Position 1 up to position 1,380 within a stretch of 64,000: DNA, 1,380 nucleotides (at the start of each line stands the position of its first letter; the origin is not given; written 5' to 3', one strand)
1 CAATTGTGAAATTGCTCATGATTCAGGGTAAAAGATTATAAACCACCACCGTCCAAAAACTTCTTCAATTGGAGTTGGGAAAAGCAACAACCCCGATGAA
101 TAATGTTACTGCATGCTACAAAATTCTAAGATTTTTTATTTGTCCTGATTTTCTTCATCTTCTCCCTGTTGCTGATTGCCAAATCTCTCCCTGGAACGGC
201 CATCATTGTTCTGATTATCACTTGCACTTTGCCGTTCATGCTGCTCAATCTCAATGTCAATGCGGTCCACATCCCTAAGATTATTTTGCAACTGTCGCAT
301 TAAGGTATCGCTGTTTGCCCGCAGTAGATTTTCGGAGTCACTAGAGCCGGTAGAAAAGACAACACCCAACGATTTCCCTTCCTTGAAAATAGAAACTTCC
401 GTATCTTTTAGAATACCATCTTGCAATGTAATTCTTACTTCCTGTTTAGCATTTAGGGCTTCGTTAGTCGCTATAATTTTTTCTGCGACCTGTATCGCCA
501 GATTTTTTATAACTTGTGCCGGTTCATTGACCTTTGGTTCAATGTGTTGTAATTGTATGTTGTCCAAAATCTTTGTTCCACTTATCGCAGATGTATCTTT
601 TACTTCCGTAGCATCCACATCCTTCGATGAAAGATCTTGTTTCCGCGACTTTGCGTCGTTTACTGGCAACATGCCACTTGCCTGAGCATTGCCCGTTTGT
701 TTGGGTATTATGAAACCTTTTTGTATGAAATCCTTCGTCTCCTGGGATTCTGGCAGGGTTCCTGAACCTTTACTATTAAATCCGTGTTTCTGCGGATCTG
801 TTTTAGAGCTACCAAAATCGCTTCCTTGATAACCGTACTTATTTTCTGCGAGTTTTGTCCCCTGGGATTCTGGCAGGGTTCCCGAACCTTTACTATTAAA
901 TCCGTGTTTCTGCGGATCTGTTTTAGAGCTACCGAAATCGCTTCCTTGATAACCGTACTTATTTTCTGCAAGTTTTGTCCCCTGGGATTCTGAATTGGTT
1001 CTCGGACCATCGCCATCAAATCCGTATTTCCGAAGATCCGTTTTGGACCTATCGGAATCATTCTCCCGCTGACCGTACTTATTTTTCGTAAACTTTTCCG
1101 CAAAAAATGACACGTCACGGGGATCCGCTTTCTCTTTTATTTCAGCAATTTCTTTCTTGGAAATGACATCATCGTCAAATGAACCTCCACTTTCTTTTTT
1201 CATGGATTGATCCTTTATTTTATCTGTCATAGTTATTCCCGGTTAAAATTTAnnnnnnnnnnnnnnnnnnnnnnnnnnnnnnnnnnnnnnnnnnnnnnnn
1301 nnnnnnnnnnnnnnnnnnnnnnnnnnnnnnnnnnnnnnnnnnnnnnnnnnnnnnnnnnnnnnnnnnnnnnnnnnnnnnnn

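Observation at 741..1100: In-frame 3 x 120-bp tandem repeat in the SctP-like ruler gene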

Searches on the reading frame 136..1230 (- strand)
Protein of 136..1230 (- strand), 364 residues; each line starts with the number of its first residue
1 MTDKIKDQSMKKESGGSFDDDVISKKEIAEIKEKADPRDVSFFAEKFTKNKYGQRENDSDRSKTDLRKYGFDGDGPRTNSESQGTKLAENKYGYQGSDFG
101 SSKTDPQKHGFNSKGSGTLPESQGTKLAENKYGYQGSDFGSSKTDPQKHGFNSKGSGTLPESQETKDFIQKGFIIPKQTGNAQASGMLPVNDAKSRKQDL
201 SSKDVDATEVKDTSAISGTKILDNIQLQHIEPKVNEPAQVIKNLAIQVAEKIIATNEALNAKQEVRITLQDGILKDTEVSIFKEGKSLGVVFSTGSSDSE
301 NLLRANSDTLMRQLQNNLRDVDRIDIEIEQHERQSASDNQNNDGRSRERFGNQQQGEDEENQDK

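Call 5: search_protein_families(library=pfam, proteins=[window:136-1230:-], max_evalue=1)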
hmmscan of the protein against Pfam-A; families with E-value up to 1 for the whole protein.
window:136-1230:- (364 aa): 3 families
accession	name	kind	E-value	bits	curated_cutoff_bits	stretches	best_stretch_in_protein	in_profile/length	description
PF09483.15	HpaP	-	2.2e-10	40.9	23.8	1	243-328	4-89/90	Type III secretion protein (HpaP)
PF02120.21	Flg_hook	-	0.00027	21.1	29.8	1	258-332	8-82/85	Flagellar hook-length control protein FliK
PF20186.3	DUF6549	-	0.092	13.1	27.4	1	202-283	16-96/167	Family of unknown function (DUF6549)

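Call 6: search_protein_families(library=ncbifam, proteins=[window:136-1230:-], max_evalue=1)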
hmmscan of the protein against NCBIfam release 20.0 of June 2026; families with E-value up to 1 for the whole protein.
window:136-1230:- (364 aa): 2 families
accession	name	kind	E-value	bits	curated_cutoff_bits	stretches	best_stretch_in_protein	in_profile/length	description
TIGR02514.1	type_III_yscP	equivalog_domain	4.3e-07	30.2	76.5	1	225-346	5-115/129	type III secretion system needle length determinant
TIGR02557.2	HpaP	equivalog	0.0062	16.8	65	1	236-328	108-203/204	type III secretion system protein SctP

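Call 7: find_homologous_proteins(query=window:136-1230:-, max_evalue=0.001)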
Query window:136-1230:- (364 aa): 15 proteins with E <= 0.001 among 1884 candidates.
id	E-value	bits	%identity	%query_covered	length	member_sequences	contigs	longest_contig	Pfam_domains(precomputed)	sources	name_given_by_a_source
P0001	1.8e-228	775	100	100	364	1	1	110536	PF09483.16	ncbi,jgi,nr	ncbi:MAG: type III secretion HpaP family protein [Puniceicoccales bacterium]|jgi:hypothetical protei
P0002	1.5e-110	388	59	100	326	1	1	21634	PF09483.16,PF02120.22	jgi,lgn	jgi:hypothetical protein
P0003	1.3e-109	385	60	100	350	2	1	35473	PF09483.16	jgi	jgi:hypothetical protein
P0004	7.3e-105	369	69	66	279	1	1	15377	PF09483.16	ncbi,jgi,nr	ncbi:MAG: hypothetical protein LBI47_02920 [Puniceicoccales bacterium]|jgi:hypothetical protein|nr:h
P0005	6.2e-99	349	71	61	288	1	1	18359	PF09483.16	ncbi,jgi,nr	ncbi:MAG: type III secretion HpaP family protein [Puniceicoccales bacterium]|jgi:hypothetical protei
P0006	3.7e-94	334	67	60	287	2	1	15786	PF09483.16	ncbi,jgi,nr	ncbi:MAG: type III secretion HpaP family protein [Puniceicoccales bacterium]|jgi:hypothetical protei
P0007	6.0e-80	287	51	99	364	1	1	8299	PF09483.16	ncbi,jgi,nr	ncbi:MAG: type III secretion HpaP family protein [Puniceicoccales bacterium]|jgi:hypothetical protei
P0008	6.9e-73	264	48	100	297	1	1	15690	PF09483.16,PF02120.22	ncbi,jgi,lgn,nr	ncbi:MAG: hypothetical protein LBB16_02370 [Puniceicoccales bacterium]|jgi:hypothetical protein|nr:h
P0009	5.8e-67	244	45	100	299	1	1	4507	-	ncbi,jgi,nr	ncbi:MAG: hypothetical protein LBK24_00560 [Puniceicoccales bacterium]|jgi:hypothetical protein|nr:h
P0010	2.1e-43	167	61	40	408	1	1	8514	PF09483.16,PF02120.22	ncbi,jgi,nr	ncbi:MAG: flagellar hook-length control protein FliK [Puniceicoccales bacterium]|jgi:type III secret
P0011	3.7e-41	160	35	99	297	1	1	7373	PF09483.16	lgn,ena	-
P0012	4.3e-41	159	38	98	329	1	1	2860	PF09483.16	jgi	jgi:hypothetical protein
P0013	9.3e-38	148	33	99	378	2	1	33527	PF09483.16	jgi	jgi:hypothetical protein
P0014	3.2e-37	147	56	42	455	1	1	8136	PF09483.16,PF02120.22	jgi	jgi:type III secretion system needle length determinant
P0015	7.1e-31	126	33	91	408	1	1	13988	PF09483.16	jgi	jgi:hypothetical protein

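Call 8: find_related_loci(query=window:136-1230:-, collection=genome_contigs, flank=6000)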
Query window:136-1230:- (364 aa) in genome_contigs; peptide patterns used: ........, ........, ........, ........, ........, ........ (x = any residue, [..] = any of these).
125 stretches matched a pattern; 8 encode a relative of the query (tblastn E <= 1e-3); 8 distinct loci.
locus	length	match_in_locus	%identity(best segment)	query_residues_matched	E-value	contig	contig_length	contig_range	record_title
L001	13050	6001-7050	60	1-364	3e-125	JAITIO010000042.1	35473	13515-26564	MAG: Puniceicoccales bacterium isolate Pcl387_bin12 k119_1026166, whole genome shotgun sequence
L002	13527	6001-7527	65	1-351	5e-118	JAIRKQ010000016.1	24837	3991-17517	MAG: Puniceicoccales bacterium isolate Cc175_bin120 k119_2543912, whole genome shotgun sequence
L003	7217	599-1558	58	1-362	4e-117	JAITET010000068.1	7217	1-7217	MAG: Puniceicoccales bacterium isolate Nm470_bin68 k119_2413018, whole genome shotgun sequence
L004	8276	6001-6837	69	1-364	1e-94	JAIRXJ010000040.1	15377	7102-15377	MAG: Puniceicoccales bacterium isolate Gsp477_bin153 k119_2616101, whole genome shotgun sequence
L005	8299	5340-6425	51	1-361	6e-93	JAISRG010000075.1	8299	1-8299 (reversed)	MAG: Puniceicoccales bacterium isolate Kf353_bin47 k119_1249837, whole genome shotgun sequence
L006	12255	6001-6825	71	1-347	3e-91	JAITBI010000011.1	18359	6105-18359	MAG: Puniceicoccales bacterium isolate Ncb351_bin8 k119_1527635, whole genome shotgun sequence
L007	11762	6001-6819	67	1-345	5e-89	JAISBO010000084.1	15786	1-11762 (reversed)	MAG: Puniceicoccales bacterium isolate Gx481_bin23 k119_5177277, whole genome shotgun sequence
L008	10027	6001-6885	48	1-363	2e-83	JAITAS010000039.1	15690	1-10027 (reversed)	MAG: Puniceicoccales bacterium isolate Ncb351_bin52 k119_5214202, whole genome shotgun sequence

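Call 19: search_solved_structures(query=A1, max_evalue=10, show_alignments=3)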
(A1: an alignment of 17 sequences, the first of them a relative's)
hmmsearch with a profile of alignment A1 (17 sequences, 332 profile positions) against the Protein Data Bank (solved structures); distinct sequences matched with E-value up to 10: 0.

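Call 30: predict_structure(alignment_id=A2)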
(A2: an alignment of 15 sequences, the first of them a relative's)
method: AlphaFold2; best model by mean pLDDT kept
length: 364 residues; sequences in the alignment: 15
mean_pLDDT: 54.3   pTM: 0.31
mean pLDDT of the five models: 54.3, 50.9, 49.1, 48.5, 42.8
residues with pLDDT >= 90: 26; 70-90: 67; 50-70: 65; < 50: 206
segments of 3 or more residues with pLDDT < 50: 1-3, 8-11, 13-20, 51-75, 77-105, 107-119, 121-209, 216-218, 223-226, 229-232, 351-364
pLDDT, mean of each block of 10 residues (from residue 1): 48 42 53 55 53 39 41 43 40 40 41 41 37 36 38 37 36 37 37 36 40 47 48 61 85 84 85 81 91 88 89 88 90 53 52 44 44
secondary structure, 60 per line:
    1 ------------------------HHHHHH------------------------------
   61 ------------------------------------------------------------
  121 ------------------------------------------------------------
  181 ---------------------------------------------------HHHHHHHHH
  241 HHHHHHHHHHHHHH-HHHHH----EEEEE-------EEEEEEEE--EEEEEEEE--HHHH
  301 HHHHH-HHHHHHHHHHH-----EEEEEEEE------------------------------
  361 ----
elements in order: H25-30 H232-254 H256-260 E265-269 E277-284 E287-294 H297-305 H307-317 E323-330

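Call 33: fold_search(model_id=the predicted structure, library=pdb)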
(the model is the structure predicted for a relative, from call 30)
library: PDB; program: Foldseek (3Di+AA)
matches with E <= 10: 1199; with E <= 0.001: 1
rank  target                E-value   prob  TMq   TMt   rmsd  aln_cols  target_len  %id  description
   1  5cuk                  6.1e-04  1.00  0.21  0.73   2.3        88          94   17  Crystal structure of the PscP SS domain (released 2015-12-02)
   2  2rrl_MODEL_1_A        3.5e-03  0.99  0.19  0.36  36.6       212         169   10  Solution structure of the C-terminal domain of the FliK (released 2011-05-18)
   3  8a3v_C                1.5e-02  0.91  0.14  0.30  14.4       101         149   20  Crystal structure of the Vibrio cholerae replicative helicase (VcDnaB) in complex with its loader protein (VcDciA) (released 2023-02-15)
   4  8a3v_D                3.4e-02  0.84  0.14  0.29  12.6        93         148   18  Crystal structure of the Vibrio cholerae replicative helicase (VcDnaB) in complex with its loader protein (VcDciA) (released 2023-02-15)
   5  2zzt                  5.0e-02  0.87  0.14  0.49   9.4        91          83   12  Crystal structure of the cytosolic domain of the cation diffusion facilitator family protein (released 2009-08-18)
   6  5mmj_c                8.3e-02  0.77  0.14  0.23  16.3       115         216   19  Structure of the small subunit of the chloroplast ribosome (released 2017-01-11)
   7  3w8p_A                9.4e-02  0.75  0.14  0.44   8.5        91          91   10  MamM-CTD D249A&H28A mutant (released 2014-04-16)
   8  6hao                  1.0e-01  0.69  0.14  0.44   9.7       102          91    8  MamM CTD H264E - Cadmium form 2 (released 2019-08-21)
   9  6hhs_F                1.1e-01  0.75  0.15  0.49   7.6        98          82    6  MamM CTD E289D - Cadmium form (released 2019-09-18)
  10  1lql_A                1.2e-01  0.23  0.11  0.24  15.9       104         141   10  Crystal structure of OsmC like protein from Mycoplasma pneumoniae (released 2003-08-05)
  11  6hhs_E                1.3e-01  0.72  0.15  0.49   7.6        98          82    6  MamM CTD E289D - Cadmium form (released 2019-09-18)
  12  1yj7_D                1.3e-01  0.54  0.14  0.29  16.4       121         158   16  Crystal structure of enteropathogenic E.coli (EPEC) type III secretion system protein EscJ (released 2005-06-07)
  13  4l4q_B                1.5e-01  0.90  0.13  0.12   3.1        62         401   11  Methionine Adenosyltransferase (released 2014-03-19)
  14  8fg6_B                1.5e-01  0.20  0.09  0.18   9.9        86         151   13  Design of amyloidogenic peptide traps (released 2024-03-20)
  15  6hhs_C                1.6e-01  0.69  0.15  0.50   7.6        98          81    6  MamM CTD E289D - Cadmium form (released 2019-09-18)
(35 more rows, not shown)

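Call 35: find_encoding_contigs(protein=P0001, flank=10000, max_places=6)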
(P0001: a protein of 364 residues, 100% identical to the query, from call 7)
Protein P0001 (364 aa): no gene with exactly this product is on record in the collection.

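Call 36: list_cluster_members(proteins=[P0001, P0005, P0002])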
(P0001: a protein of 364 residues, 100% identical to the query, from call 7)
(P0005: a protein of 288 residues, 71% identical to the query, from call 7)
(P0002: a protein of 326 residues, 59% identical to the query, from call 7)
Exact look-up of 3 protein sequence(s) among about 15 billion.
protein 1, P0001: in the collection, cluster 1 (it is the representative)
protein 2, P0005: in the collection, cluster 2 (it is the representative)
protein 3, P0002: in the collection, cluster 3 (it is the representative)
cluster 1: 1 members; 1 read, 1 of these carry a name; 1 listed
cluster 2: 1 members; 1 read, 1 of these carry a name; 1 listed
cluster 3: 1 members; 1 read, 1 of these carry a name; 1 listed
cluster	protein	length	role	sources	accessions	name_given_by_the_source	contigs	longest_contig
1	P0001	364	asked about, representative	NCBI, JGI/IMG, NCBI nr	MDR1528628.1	MAG: type III secretion HpaP family protein [Puniceicoccales bacterium] | hypothetical protein | type III secretion HpaP family protein [Puniceicoccales bacterium]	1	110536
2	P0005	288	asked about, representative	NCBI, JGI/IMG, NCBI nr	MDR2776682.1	MAG: type III secretion HpaP family protein [Puniceicoccales bacterium] | hypothetical protein | type III secretion HpaP family protein [Puniceicoccales bacterium]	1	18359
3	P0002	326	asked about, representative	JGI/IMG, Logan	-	hypothetical protein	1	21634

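Call 37: find_related_loci(query=window:136-1230:-, collection=metagenome_contigs, flank=3000)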
Query window:136-1230:- (364 aa) in metagenome_contigs; peptide patterns used: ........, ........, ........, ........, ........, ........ (x = any residue, [..] = any of these).
155 stretches matched a pattern, but none encodes a relative of the query by tblastn (E <= 1e-3).

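Call 38: find_related_loci(query=A2, collection=metagenome_contigs, flank=3000)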
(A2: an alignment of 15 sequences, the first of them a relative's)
Query A2 (364 aa) in metagenome_contigs; peptide patterns used: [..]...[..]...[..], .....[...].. (x = any residue, [..] = any of these).
600 stretches matched a pattern, but none encodes a relative of the query by tblastn (E <= 1e-3).

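Call 45: find_homologous_proteins(query=A2, max_evalue=0.001)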
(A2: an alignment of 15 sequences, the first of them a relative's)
Query A2 (15 sequences) (364 aa, profile of the alignment): 15 proteins with E <= 0.001 among 8000 candidates.
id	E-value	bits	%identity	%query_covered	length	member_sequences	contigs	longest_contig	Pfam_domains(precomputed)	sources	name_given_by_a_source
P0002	4.9e-141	489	59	100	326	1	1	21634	PF09483.16,PF02120.22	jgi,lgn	jgi:hypothetical protein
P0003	6.0e-135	469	60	100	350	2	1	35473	PF09483.16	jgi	jgi:hypothetical protein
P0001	5.0e-130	452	100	100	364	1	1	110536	PF09483.16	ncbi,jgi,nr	ncbi:MAG: type III secretion HpaP family protein [Puniceicoccales bacterium]|jgi:hypothetical protei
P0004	8.6e-121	422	69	66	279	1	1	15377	PF09483.16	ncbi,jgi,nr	ncbi:MAG: hypothetical protein LBI47_02920 [Puniceicoccales bacterium]|jgi:hypothetical protein|nr:h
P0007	2.7e-118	414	51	99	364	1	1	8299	PF09483.16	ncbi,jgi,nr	ncbi:MAG: type III secretion HpaP family protein [Puniceicoccales bacterium]|jgi:hypothetical protei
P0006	8.1e-117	409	67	60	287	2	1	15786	PF09483.16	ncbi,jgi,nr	ncbi:MAG: type III secretion HpaP family protein [Puniceicoccales bacterium]|jgi:hypothetical protei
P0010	4.4e-114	400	61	40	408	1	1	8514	PF09483.16,PF02120.22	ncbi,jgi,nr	ncbi:MAG: flagellar hook-length control protein FliK [Puniceicoccales bacterium]|jgi:type III secret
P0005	1.5e-112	395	71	61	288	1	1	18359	PF09483.16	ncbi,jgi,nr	ncbi:MAG: type III secretion HpaP family protein [Puniceicoccales bacterium]|jgi:hypothetical protei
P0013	2.2e-112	394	33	99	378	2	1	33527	PF09483.16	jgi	jgi:hypothetical protein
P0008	5.6e-109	383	48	100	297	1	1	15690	PF09483.16,PF02120.22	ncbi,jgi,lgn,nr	ncbi:MAG: hypothetical protein LBB16_02370 [Puniceicoccales bacterium]|jgi:hypothetical protein|nr:h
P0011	8.4e-107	376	35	99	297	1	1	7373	PF09483.16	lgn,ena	-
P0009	4.0e-102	361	45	100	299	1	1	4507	-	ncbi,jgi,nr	ncbi:MAG: hypothetical protein LBK24_00560 [Puniceicoccales bacterium]|jgi:hypothetical protein|nr:h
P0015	6.7e-96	340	33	91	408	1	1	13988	PF09483.16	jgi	jgi:hypothetical protein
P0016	1.9e-84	303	84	40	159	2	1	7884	PF09483.16,PF02120.22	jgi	jgi:type III secretion system needle length determinant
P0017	7.4e-15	74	34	31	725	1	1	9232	PF09483.16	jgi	jgi:hypothetical protein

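Call 52: search_protein_representatives(alignment_id=A2)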
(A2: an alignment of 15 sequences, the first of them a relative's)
Query: 15 sequences, 336 profile positions. Proteins with E-value up to 0.001 (for the whole library): 569; up to 1e-10: 194; up to 1e-30: 24. The best 150 are listed.
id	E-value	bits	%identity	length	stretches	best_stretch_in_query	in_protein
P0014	1.2e-114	400.2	-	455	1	1-335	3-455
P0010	1.4e-114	400.0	-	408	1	2-335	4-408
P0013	7.0e-113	394.4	-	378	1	1-335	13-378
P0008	1.8e-109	383.2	-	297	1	1-335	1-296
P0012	5.8e-108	378.2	-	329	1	1-335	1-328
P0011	2.7e-107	376.1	-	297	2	185-335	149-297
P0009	1.3e-102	360.7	-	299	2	149-335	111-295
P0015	2.1e-96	340.2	-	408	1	1-336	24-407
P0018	5.2e-84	299.5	-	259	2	153-334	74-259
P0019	1.4e-81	291.5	-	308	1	1-333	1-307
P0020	8.0e-74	266.0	-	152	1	189-335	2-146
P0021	1.8e-68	248.4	-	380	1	1-335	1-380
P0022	8.2e-61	223.2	-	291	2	185-332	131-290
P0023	9.1e-60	219.8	-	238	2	167-331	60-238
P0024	4.0e-52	194.7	-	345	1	1-333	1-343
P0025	6.7e-48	180.8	-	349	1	34-331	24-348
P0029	2.0e-37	146.3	-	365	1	63-332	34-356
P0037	3.1e-28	116.1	-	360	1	99-329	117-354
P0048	7.8e-20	88.5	-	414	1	183-331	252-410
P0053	1.6e-18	84.2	-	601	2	30-334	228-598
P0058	7.6e-18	82.0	-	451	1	39-334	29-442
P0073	1.6e-15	74.4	-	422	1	34-330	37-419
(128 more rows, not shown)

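Call 53: list_cluster_members(proteins=[P0019, P0021, P0024, P0025, P0029, P0037, P0048, P0053, P0058, P0073])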
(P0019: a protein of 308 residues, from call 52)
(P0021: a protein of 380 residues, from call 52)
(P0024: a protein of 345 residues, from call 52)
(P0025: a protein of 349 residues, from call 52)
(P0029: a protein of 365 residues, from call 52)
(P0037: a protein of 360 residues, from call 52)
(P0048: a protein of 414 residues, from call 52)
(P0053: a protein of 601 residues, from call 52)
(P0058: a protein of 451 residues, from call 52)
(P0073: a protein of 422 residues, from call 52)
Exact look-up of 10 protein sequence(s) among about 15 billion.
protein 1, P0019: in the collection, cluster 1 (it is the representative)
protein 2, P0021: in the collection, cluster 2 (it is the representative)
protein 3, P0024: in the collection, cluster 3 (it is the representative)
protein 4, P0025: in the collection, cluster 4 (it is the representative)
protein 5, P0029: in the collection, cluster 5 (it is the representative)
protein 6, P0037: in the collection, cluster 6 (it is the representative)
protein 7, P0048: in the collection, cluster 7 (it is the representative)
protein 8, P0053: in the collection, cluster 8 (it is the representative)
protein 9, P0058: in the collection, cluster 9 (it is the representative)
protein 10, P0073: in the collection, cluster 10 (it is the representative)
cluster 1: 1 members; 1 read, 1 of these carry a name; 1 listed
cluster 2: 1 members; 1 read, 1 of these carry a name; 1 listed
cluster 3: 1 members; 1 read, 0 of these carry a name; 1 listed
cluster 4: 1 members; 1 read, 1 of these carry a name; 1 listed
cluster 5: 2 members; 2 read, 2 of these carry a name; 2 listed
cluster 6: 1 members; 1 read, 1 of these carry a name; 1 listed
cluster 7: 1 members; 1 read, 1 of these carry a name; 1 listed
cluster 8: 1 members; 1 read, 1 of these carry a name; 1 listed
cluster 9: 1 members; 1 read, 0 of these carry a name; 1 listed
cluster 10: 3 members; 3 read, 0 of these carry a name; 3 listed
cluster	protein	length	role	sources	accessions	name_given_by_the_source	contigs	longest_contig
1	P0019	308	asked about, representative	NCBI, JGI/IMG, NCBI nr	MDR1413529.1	MAG: hypothetical protein LBI56_01140 [Puniceicoccales bacterium] | hypothetical protein | hypothetical protein [Puniceicoccales bacterium]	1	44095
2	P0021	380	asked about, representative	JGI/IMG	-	Cu/Ag efflux protein CusF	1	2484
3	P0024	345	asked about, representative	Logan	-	-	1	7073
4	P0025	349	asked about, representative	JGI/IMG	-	hypothetical protein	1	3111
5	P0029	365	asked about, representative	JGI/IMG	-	hypothetical protein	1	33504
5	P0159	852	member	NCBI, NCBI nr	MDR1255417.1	MAG: hypothetical protein LBJ94_00605 [Puniceicoccales bacterium] | hypothetical protein [Puniceicoccales bacterium]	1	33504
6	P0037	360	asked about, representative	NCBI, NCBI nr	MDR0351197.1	MAG: hypothetical protein LBH49_00925, partial [Puniceicoccales bacterium] | hypothetical protein [Puniceicoccales bacterium]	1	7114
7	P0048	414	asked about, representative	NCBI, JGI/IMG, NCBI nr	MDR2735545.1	MAG: hypothetical protein LBB20_01740 [Puniceicoccales bacterium] | hypothetical protein | hypothetical protein [Puniceicoccales bacterium]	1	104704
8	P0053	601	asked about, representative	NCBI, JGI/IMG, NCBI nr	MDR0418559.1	MAG: hypothetical protein LBH08_04000 [Puniceicoccales bacterium] | hypothetical protein | hypothetical protein [Puniceicoccales bacterium]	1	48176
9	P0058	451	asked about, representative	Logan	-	-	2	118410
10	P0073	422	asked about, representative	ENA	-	-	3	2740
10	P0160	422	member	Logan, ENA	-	-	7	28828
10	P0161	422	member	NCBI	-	-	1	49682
